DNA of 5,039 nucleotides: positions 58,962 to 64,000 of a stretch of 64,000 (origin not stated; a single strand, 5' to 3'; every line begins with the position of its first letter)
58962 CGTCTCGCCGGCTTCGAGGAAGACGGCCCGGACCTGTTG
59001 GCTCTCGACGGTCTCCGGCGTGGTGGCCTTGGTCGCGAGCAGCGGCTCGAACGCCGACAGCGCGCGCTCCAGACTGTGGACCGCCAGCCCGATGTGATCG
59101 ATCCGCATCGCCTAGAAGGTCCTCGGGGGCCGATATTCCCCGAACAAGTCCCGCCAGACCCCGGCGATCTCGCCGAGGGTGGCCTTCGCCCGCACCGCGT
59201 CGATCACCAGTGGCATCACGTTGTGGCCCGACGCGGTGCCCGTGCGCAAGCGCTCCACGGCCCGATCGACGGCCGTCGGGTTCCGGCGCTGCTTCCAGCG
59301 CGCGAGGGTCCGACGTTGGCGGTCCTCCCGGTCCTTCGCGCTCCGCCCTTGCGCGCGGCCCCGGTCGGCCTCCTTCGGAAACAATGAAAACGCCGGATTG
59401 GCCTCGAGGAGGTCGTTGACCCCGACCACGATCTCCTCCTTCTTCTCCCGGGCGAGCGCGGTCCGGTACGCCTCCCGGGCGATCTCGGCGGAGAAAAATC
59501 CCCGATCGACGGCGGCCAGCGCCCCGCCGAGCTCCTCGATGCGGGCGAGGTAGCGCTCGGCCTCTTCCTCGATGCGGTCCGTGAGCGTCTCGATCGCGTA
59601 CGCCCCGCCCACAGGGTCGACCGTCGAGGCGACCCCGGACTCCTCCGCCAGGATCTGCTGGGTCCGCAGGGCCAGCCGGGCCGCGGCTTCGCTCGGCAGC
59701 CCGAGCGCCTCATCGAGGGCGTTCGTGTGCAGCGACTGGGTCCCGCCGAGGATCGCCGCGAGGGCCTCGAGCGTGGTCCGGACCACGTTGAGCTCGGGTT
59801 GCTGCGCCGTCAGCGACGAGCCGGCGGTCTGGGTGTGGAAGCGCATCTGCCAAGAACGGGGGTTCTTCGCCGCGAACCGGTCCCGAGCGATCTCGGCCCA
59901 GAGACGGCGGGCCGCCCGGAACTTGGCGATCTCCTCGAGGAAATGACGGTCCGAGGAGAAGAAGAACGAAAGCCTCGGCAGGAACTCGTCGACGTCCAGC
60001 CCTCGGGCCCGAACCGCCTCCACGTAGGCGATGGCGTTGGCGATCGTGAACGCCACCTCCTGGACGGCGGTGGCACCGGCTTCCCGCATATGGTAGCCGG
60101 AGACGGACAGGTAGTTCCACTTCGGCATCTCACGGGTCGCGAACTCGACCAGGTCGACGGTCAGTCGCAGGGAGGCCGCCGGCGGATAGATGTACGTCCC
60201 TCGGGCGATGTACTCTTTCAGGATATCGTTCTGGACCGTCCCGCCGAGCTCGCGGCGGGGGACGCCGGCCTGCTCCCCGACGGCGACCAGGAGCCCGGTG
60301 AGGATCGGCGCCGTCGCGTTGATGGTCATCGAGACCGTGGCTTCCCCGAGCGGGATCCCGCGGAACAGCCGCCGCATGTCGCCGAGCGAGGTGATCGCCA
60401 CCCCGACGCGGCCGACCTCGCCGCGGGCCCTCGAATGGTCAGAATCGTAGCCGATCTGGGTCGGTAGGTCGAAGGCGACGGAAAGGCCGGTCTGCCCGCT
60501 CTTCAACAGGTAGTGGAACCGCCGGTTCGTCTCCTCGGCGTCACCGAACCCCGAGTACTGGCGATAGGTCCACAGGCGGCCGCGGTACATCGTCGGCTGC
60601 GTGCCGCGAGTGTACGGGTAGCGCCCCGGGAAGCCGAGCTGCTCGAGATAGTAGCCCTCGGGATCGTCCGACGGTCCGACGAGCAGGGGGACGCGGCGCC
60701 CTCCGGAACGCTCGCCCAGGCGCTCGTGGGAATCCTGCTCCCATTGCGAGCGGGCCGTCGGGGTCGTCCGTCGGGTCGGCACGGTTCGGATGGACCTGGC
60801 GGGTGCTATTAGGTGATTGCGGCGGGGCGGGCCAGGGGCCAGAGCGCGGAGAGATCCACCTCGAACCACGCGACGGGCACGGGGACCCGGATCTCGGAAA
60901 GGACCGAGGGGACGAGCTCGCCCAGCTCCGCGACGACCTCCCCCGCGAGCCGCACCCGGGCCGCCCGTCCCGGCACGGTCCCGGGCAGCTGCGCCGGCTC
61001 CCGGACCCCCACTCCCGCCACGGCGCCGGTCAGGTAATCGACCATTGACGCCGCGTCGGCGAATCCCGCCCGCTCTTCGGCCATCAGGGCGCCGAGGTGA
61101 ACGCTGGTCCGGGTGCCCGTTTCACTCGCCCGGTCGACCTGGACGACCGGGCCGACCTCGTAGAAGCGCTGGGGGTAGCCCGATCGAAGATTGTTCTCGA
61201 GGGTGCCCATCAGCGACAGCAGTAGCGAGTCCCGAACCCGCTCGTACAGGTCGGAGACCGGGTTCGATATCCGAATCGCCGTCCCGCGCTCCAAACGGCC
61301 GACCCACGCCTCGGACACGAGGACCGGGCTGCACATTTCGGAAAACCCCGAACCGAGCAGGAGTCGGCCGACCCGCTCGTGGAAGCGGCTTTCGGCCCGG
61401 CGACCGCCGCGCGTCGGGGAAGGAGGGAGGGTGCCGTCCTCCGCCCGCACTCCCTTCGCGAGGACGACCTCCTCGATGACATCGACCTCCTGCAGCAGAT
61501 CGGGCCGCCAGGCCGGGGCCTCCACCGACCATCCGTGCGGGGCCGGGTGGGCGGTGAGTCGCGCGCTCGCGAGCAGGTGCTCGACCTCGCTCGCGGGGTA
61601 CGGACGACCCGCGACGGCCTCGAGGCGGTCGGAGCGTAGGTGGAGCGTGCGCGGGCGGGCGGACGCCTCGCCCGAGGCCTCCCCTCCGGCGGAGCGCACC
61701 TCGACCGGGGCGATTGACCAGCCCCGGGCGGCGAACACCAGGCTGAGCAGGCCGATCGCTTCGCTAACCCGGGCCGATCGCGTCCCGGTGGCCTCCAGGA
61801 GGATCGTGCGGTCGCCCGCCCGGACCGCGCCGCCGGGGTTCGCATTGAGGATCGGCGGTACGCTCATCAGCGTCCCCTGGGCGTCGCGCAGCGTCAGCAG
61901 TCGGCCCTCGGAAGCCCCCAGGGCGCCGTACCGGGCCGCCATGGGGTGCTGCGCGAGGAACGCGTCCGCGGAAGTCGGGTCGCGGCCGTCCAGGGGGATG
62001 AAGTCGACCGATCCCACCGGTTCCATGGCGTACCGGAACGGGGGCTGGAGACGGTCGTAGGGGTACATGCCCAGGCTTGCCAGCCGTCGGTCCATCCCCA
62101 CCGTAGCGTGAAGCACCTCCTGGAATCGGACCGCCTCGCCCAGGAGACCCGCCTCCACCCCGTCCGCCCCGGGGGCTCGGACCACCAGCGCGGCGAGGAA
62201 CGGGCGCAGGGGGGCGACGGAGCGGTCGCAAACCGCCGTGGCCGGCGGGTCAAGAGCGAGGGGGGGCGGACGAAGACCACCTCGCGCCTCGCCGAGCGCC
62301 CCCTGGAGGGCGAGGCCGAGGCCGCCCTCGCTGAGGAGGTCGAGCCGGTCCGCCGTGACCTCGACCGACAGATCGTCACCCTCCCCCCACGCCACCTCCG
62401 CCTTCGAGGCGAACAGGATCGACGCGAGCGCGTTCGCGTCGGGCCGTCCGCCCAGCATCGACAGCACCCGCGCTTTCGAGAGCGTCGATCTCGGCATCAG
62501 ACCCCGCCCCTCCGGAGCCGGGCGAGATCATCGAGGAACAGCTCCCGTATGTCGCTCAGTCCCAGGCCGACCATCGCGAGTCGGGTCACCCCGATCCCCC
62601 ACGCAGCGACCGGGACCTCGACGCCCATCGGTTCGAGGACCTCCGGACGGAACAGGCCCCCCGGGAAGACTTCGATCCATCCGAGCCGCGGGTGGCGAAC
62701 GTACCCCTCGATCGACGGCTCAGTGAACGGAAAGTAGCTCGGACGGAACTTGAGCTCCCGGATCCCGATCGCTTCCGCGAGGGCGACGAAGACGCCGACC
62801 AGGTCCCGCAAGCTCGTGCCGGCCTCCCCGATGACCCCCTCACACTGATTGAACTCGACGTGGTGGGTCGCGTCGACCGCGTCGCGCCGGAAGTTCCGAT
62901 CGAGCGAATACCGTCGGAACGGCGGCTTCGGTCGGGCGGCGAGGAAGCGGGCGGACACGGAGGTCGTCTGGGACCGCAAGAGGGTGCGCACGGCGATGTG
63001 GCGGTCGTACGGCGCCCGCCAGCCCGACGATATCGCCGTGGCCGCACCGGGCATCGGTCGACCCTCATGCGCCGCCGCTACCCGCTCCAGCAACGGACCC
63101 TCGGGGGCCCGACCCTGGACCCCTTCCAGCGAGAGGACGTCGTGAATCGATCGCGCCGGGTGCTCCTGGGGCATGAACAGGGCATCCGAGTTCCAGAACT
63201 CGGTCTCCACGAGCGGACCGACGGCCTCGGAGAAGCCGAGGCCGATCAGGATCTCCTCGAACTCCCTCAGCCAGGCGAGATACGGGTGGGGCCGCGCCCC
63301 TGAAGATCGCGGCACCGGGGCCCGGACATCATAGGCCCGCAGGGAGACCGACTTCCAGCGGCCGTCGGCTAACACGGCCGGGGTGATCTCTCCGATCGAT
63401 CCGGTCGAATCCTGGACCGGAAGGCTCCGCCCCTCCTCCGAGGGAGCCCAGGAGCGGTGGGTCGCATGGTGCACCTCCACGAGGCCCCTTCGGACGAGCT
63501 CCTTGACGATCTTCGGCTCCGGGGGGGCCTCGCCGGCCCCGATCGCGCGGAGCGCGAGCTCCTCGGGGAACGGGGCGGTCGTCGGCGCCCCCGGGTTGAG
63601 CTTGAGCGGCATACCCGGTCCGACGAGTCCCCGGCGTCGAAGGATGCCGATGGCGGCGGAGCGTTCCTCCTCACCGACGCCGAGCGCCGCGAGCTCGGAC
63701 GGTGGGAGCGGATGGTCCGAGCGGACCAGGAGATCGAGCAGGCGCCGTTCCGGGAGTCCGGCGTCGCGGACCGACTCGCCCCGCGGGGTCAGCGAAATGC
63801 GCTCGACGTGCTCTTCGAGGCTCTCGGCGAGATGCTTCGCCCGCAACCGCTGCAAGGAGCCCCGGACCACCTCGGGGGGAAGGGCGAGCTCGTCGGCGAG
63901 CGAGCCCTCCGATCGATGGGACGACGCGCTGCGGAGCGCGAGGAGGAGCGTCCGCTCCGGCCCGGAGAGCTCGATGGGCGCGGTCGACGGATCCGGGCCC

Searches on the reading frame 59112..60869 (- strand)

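Call 11: search_protein_families(library=pfam, proteins=[window:59112-60869:-], max_evalue=0.001)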
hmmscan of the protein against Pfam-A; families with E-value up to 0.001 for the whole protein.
window:59112-60869:- (585 aa): 1 family
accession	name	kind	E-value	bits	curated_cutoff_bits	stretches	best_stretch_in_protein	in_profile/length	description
PF01642.28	MM_CoA_mutase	-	7.9e-202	671.8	22.1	1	78-577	23-512/512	Methylmalonyl-CoA mutase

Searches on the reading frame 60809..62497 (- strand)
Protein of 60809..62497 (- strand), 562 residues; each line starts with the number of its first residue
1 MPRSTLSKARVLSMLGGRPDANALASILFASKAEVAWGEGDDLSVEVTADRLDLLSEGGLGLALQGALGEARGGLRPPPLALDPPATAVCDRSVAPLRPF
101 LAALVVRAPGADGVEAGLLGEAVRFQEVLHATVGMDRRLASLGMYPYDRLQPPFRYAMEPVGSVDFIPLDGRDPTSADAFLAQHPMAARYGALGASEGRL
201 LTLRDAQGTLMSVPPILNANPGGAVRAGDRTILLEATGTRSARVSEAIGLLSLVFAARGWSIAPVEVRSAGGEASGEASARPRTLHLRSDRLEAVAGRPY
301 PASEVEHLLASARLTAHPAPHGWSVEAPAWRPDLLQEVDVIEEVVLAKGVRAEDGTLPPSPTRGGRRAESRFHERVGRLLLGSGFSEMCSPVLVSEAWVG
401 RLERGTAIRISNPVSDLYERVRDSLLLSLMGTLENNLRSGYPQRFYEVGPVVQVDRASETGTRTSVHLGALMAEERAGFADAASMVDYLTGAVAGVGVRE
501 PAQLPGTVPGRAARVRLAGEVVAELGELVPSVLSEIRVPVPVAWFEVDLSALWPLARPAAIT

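Call 11: search_protein_families(library=pfam, proteins=[window:60809-62497:-], max_evalue=0.001)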
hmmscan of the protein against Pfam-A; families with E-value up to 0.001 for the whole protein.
window:60809-62497:- (562 aa): 2 families
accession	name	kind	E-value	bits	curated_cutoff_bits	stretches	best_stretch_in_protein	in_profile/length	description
PF17759.6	tRNA_synthFbeta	-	1e-32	113.8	22.4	1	356-549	4-214/214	Phenylalanyl tRNA synthetase beta chain CLM domain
PF03484.21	B5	-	2.6e-15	56.8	28.6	1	286-349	2-66/67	tRNA synthetase B5 domain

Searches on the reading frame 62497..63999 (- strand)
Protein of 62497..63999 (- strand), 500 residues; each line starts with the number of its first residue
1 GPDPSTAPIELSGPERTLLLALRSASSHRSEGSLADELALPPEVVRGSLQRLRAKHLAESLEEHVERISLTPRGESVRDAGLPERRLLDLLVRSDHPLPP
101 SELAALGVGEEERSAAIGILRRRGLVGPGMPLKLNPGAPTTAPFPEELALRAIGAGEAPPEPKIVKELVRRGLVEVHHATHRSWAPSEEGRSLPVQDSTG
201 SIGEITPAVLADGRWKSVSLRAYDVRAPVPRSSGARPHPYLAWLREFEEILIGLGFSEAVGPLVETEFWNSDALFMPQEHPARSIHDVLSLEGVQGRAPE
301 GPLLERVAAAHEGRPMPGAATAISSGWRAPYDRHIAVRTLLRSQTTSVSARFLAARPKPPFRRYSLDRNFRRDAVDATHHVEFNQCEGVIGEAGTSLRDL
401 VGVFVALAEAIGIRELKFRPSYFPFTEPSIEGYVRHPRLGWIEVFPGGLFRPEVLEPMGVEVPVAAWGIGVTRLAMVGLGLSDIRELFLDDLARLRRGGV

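Call 11: search_protein_families(library=pfam, proteins=[window:62497-63999:-], max_evalue=0.001)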
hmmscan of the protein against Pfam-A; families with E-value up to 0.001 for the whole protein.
window:62497-63999:- (500 aa): 1 family
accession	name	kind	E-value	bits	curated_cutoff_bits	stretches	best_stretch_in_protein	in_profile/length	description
PF01409.25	tRNA-synt_2d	-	3.6e-73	246.5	19.8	1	223-495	2-243/246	tRNA synthetases class II core domain (F)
